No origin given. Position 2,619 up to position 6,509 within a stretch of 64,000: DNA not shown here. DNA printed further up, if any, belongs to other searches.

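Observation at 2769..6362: Unusual topology of a CHAP/NlpC-P60 hydrolase: ~800-aa cytoplasmic coiled-coil domain, two TM helices, extracytoplasmic peptidase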

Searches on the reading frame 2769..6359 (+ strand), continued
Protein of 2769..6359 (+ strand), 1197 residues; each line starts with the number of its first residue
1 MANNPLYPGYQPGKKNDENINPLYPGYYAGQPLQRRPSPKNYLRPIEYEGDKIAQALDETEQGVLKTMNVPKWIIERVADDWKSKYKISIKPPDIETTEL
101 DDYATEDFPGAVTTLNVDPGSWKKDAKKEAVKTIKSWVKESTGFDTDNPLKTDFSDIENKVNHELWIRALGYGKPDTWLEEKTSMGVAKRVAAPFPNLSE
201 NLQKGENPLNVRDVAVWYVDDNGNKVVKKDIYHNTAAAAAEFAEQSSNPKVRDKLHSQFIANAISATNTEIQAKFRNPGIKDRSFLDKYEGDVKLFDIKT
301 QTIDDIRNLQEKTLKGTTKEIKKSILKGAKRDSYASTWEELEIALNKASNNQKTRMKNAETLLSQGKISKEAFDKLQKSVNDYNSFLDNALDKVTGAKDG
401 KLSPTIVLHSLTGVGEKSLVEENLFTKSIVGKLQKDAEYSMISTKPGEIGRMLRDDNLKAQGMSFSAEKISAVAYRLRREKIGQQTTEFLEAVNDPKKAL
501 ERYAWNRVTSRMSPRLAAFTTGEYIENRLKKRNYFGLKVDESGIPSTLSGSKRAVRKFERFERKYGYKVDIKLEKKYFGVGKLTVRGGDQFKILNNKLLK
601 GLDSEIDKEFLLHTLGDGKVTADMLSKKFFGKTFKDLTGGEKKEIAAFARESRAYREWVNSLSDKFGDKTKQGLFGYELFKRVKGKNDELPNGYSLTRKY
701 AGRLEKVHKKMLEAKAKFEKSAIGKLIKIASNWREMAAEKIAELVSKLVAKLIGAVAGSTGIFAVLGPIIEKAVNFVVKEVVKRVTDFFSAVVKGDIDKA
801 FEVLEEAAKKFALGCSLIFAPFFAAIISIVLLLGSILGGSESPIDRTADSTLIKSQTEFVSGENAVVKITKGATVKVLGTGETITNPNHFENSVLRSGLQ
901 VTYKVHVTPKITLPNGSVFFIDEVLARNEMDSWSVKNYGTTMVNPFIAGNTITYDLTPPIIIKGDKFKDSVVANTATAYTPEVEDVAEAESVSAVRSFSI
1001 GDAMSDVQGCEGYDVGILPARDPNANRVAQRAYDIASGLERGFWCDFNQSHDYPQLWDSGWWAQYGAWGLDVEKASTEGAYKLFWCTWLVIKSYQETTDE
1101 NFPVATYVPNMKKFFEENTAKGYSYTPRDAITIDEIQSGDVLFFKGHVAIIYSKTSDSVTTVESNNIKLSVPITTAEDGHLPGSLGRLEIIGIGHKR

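Call 28: predict_structure(alignment_id=A1)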
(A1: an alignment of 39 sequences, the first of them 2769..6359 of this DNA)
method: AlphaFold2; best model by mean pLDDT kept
length: 1197 residues; sequences in the alignment: 39
mean_pLDDT: 79.1   pTM: 0.59
mean pLDDT of the five models: 79.1, 79.0, 76.0, 73.9, 69.9
residues with pLDDT >= 90: 355; 70-90: 552; 50-70: 216; < 50: 74
segments of 3 or more residues with pLDDT < 50: 1-6, 37-39, 41-50, 752-760, 833-859, 1005-1008
pLDDT, mean of each block of 10 residues (from residue 1): 48 54 56 50 42 55 54 77 83 71 64 76 77 83 72 76 89 82 83 76 71 82 75 92 86 90 93 81 80 93 91 84 81 79 92 94 90 90 92 87 86 79 80 91 87 85 87 89 80 68 77 81 84 86 75 83 90 88 91 88 78 85 85 80 89 93 87 89 91 88 90 85 74 65 57 46 59 60 51 53 54 53 54 43 34 39 85 93 91 93 93 83 86 88 87 91 92 91 80 87 57 69 93 93 85 80 64 63 89 94 86 94 95 95 96 95 93 92 89 94
secondary structure, 60 per line:
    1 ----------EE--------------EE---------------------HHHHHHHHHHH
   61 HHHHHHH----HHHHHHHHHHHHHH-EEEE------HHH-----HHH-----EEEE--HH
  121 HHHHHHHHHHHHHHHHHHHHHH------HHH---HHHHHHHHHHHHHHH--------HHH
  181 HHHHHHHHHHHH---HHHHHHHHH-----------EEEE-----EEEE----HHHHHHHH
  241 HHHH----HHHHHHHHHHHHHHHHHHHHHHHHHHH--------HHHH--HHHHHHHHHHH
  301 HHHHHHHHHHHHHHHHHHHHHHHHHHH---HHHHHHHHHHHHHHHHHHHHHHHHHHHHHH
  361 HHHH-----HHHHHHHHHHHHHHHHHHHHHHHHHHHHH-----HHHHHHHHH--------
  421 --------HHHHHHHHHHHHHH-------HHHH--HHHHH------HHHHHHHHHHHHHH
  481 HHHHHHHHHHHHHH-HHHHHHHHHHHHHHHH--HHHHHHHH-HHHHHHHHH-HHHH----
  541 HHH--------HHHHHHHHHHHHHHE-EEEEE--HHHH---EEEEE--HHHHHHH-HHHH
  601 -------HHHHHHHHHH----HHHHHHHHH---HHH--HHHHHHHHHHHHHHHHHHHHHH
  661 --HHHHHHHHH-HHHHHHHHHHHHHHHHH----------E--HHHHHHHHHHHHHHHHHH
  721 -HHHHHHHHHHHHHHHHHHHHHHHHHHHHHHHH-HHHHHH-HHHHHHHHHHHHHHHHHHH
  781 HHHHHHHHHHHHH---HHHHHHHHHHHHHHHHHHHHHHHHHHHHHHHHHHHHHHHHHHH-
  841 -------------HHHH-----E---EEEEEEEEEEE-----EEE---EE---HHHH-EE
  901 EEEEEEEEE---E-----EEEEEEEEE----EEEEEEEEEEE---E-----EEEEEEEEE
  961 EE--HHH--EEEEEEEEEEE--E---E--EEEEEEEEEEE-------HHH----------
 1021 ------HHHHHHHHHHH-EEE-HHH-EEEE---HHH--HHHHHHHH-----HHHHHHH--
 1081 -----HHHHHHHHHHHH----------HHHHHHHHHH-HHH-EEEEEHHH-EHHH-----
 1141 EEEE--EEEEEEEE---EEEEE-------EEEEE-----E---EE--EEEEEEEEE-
elements in order (helices of 4 or more, strands of 3 or more residues): H50-67 H72-85 E87-90 E113-116 H119-142 H155-169 H178-192 H196-204 E216-219 E225-228 H233-244 H249-275 H284-287 H290-327 H331-364 H370-398 H404-412 H429-442 H450-453 H456-460 H467-494 H496-511 H514-521 H523-531 H533-536 H552-565 E568-572 H575-578 E582-586 H589-595 H597-600 H608-617 H622-630 H639-660 H663-671 H673-689 H703-720 H722-753 H755-760 H762-793 H797-839 H854-857 E867-877 E883-885 H894-897 E899-909 E919-927 E932-942 E952-962 E970-980 E990-1000 H1027-1037 E1039-1041 E1047-1050 H1059-1066 H1072-1078 H1086-1097 H1108-1117 E1123-1127 E1141-1144 E1147-1154 E1158-1162 E1170-1174 E1188-1196
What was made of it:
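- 2865..5003 (+): Orphan N domain, aa 33-745: mostly helical, Lys/Glu-rich, without Cys, predicted cytoplasmic. AF2 pLDDT is mostly 75-94 (call 28).
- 3636..3962 (+): Three long helices, aa 290-398: the only coiled-coil-like part and the least conserved part of the N domain. AF2 helices 290-327, 331-364 and 370-398 (call 28).
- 5010..5078 (+): Hydrophobic segment 1, aa 748-770 (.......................): marginal, probably re-entrant or peripheral rather than spanning. AF2 places helix breaks at 754 and 761, with pLDDT 46-60 (call 28).
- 5346..5768 (+): Beta-sandwich (Ig-like) domain, aa ~860-1000, outside the membrane. AF2 shows strands with pLDDT about 90 (call 28).
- On CHAP domain (Pfam PF05257; papain-like amidase/peptidase): The model's pLDDT exceeds 90 in this domain (call 28).
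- AF2 confidence is low (34-60) across aa 740-860 (call 28).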

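Call 30: fold_search(model_id=the predicted structure, library=pdb)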
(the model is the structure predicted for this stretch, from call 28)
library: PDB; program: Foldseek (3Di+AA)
matches with E <= 10: 806; with E <= 0.001: 0
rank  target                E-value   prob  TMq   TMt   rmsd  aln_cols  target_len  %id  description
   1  8f9l_A                6.6e-03  1.00  0.09  0.53   4.9       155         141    9  Intramolecular ester bond-containing repeat domain from Gemella massiliensis adhesin (released 2024-06-19)
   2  9nem_A                6.6e-03  0.99  0.07  0.33   7.3       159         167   13  Structure of Unc119-Farnesylated peptide complex (released 2025-09-03)
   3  3gqq_E                8.6e-03  1.00  0.08  0.41   8.6       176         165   14  Crystal structure of the human retinal protein 4 (unc-119 homolog A). Northeast Structural Genomics Consortium target  (released 2009-04-07)
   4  3gqq_D                1.3e-02  1.00  0.09  0.40  10.1       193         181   14  Crystal structure of the human retinal protein 4 (unc-119 homolog A). Northeast Structural Genomics Consortium target  (released 2009-04-07)
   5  7ok7_H                1.4e-02  0.99  0.08  0.39  11.0       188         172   12  Crystal structure of the UNC119B ARL3 complex (released 2021-06-09)
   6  3gqq_F                2.2e-02  1.00  0.08  0.41   8.4       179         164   13  Crystal structure of the human retinal protein 4 (unc-119 homolog A). Northeast Structural Genomics Consortium target  (released 2009-04-07)
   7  8f90_C                2.3e-02  1.00  0.09  0.47   5.6       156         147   12  Intramolecular ester bond-containing repeat domain 2 from Suipraoptans intestinalis adhesin (released 2024-06-19)
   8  9odx                  2.5e-02  0.98  0.08  0.34   6.8       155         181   14  Structure of Unc119B in complex with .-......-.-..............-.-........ (released 2025-09-03)
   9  8dj2_A                2.7e-02  1.00  0.09  0.53   5.0       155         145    9  Intramolecular ester bond-containing repeat domain from Chlamydia trachomatis adhesin (released 2023-08-02)
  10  8f90_A                2.7e-02  1.00  0.09  0.46   6.1       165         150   12  Intramolecular ester bond-containing repeat domain 2 from Suipraoptans intestinalis adhesin (released 2024-06-19)
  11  7ok7_J                2.7e-02  0.99  0.08  0.38   6.4       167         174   11  Crystal structure of the UNC119B ARL3 complex (released 2021-06-09)
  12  9blo_A                3.7e-02  1.00  0.09  0.53   4.9       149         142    9  T450C mutant of repeat domain 2 from Clostridium perfringens adhesin CPE0147 without intramolecular ester bond (released 2025-05-07)
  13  1bf5_A                3.7e-02  0.54  0.09  0.17  24.1       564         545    8  TYROSINE PHOSPHORYLATED STAT-1/DNA COMPLEX (released 1998-08-12)
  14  8f90_B                4.0e-02  1.00  0.09  0.49   6.0       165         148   10  Intramolecular ester bond-containing repeat domain 2 from Suipraoptans intestinalis adhesin (released 2024-06-19)
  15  8fha_C                5.0e-02  0.99  0.08  0.42   6.6       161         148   12  Intramolecular ester bond-containing repeat domain 1 from Suipraoptans intestinalis adhesin (released 2024-06-19)
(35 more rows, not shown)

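Call 31: find_encoding_contigs(protein=window:2769-6359:+, flank=10000, max_places=2)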
Protein window:2769-6359:+ (1197 aa): no gene with exactly this product is on record in the collection.

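Call 54: search_protein_families(library=ncbifam, proteins=[window:2769-6359:+], max_evalue=0.01)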
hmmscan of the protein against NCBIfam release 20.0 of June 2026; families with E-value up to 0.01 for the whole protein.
window:2769-6359:+ (1197 aa): 0 families

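Call 55: search_protein_families(library=phrogs, proteins=[window:2769-6359:+], max_evalue=0.001)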
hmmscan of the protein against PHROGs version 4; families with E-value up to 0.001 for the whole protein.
window:2769-6359:+ (1197 aa): 0 families

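Call 68: search_protein_representatives(alignment_id=A3)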
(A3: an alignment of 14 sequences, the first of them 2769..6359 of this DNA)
Query: 14 sequences, 1150 profile positions. Proteins with E-value up to 0.001 (for the whole library): 305; up to 1e-10: 201; up to 1e-30: 136. The best 150 are listed.
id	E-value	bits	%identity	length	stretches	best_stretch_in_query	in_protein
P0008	0.0e+00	1345.5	-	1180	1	1-1117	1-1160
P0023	0.0e+00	1333.9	-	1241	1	1-1150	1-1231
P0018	0.0e+00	1329.3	-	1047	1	1-999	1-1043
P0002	0.0e+00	1288.3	-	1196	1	1-1132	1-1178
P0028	0.0e+00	1270.2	-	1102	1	1-999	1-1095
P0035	0.0e+00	1265.7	-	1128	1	1-996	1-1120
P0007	0.0e+00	1234.4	-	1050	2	1-862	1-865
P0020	0.0e+00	1206.5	-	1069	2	1-894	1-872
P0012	0.0e+00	1196.3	-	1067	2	1-883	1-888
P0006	0.0e+00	1133.5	-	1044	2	1-866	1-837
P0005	0.0e+00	1047.2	-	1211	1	1-1116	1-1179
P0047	4.6e-276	935.6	-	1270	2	1-668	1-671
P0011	1.4e-270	917.5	-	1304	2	1-860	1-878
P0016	1.0e-261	888.1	-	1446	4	1-673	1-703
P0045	1.2e-257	874.7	-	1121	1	21-1142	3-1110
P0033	6.8e-242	822.5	-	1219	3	1-679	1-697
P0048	3.1e-198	677.9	-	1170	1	19-1149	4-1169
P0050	1.5e-163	563.0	-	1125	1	20-870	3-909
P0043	4.2e-139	482.1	-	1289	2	381-995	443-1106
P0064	1.5e-97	344.5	-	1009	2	21-860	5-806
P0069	1.4e-89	318.1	-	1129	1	19-853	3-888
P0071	2.3e-85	304.1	-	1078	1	19-852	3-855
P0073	2.9e-81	290.5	-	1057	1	22-845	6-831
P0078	1.1e-76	275.3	-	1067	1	21-853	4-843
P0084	3.1e-73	263.9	-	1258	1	21-1020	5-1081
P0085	3.2e-71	257.2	-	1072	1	21-858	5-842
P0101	6.9e-64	233.0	-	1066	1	24-853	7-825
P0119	2.4e-52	194.8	-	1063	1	19-859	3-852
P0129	7.6e-48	179.8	-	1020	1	20-861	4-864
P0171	9.9e-25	103.3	-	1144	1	107-857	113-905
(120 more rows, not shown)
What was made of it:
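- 2769..6362 (+): Whole gene, 1197 aa plus stop codon. 201 representative clusters at E <= 1e-10 (call 68).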

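Call 71: find_related_loci(query=A3, collection=genome_contigs, flank=8000)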
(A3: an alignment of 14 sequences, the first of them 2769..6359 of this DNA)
Query A3 (1197 aa) in genome_contigs; peptide patterns used: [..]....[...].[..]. (x = any residue, [..] = any of these).
19 stretches matched a pattern; 8 encode a relative of the query (tblastn E <= 1e-3); 8 distinct loci.
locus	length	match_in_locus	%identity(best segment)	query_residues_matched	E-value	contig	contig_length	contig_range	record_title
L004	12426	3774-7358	67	1-1196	0e+0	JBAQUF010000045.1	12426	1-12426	MAG: Patescibacteria group bacterium isolate MFD12006_ilm_asm_bin4 k127_88248, whole genome shotgun sequence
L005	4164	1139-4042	36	1-1094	2e-164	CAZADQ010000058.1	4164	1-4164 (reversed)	MAG TPA_asm: uncultured Candidatus Saccharibacteria bacterium isolate SRP192927_co10_439 genome assembly, contig: NODE_2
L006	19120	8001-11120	33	1-1014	3e-154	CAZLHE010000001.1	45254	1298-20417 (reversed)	MAG TPA_asm: uncultured Candidatus Saccharibacteria bacterium isolate binchicken_co220_46 genome assembly, contig: NODE_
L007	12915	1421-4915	30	21-1197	5e-131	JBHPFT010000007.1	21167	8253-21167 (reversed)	Patescibacteria group bacterium isolate SAG AM-311-K10 NODE_7_length_21167_cov_32.520604, whole genome shotgun sequence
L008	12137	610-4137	33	1-958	1e-112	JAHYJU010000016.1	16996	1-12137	MAG: Patescibacteria group bacterium isolate KA30 NODE_1702_length_16996_cov_4.895667, whole genome shotgun sequence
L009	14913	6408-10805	32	1-1182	2e-87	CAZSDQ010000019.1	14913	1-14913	MAG TPA_asm: uncultured Candidatus Saccharibacteria bacterium isolate binchicken_co117_468 genome assembly, contig: NODE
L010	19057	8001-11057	33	1-1014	3e-154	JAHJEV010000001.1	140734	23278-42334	MAG: Patescibacteria group bacterium isolate Modern_marine_glass_biofilm.mb.140 Modern_marine_gla.mb.140_k141_193966, wh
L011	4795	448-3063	29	14-837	1e-20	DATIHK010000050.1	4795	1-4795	MAG TPA_asm: Candidatus Saccharimonadales bacterium isolate SMAG_U15636 k141_511362, whole genome shotgun sequence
